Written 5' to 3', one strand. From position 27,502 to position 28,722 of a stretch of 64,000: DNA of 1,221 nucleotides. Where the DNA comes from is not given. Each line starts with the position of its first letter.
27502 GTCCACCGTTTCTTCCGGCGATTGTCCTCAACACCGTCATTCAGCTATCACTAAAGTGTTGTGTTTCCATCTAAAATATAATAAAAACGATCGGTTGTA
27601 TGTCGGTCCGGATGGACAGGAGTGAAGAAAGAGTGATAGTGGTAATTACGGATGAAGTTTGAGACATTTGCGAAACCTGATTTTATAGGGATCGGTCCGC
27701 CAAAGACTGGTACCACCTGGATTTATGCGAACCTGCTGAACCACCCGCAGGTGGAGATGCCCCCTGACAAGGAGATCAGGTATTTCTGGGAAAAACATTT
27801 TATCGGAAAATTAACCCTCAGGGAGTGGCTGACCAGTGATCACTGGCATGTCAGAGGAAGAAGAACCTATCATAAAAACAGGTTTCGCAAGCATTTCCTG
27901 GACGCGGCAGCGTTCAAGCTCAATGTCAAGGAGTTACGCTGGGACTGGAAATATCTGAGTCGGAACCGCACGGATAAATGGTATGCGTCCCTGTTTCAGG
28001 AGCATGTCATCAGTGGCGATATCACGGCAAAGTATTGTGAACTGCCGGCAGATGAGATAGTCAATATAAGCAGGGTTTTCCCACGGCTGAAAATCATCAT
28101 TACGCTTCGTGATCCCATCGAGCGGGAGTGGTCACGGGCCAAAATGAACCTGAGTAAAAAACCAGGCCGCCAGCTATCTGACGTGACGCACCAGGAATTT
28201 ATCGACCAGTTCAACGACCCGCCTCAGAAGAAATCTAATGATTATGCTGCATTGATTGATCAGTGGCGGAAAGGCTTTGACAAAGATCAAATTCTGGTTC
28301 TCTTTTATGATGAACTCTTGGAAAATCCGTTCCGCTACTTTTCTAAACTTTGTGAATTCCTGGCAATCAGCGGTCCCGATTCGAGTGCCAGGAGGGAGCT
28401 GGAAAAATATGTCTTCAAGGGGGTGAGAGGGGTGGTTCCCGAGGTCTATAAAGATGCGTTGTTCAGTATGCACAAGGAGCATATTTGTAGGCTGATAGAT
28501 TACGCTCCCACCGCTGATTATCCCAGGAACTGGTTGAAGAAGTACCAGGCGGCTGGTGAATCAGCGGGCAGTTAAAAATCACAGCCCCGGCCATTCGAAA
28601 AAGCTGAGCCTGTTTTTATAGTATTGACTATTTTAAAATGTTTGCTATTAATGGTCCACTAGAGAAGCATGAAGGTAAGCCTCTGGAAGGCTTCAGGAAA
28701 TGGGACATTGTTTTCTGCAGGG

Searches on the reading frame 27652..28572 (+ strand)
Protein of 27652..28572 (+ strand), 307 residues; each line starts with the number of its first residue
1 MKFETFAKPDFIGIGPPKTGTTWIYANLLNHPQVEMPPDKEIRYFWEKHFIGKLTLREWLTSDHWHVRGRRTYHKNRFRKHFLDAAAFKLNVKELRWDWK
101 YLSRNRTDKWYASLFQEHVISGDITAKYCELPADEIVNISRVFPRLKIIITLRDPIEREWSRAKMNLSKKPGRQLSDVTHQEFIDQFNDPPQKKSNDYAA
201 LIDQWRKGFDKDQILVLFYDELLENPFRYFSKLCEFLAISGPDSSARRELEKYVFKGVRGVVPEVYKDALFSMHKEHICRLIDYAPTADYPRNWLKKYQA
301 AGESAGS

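Call 7: search_protein_families(library=pfam, proteins=[window:27652-28572:+], max_evalue=0.01)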
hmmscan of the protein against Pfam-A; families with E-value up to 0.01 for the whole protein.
window:27652-28572:+ (307 aa): 2 families
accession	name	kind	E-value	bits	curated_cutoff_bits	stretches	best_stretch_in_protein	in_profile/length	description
PF13469.12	Sulfotransfer_3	-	6e-20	72.9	27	1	11-240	2-213/216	Sulfotransferase family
PF00685.33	Sulfotransfer_1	-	4.2e-16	59.5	22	1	9-260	2-202/255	Sulfotransferase domain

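Call 45: search_protein_families(library=ncbifam, proteins=[window:27652-28572:+], max_evalue=0.00001)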
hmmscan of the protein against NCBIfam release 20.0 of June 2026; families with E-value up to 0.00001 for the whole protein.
window:27652-28572:+ (307 aa): 0 families
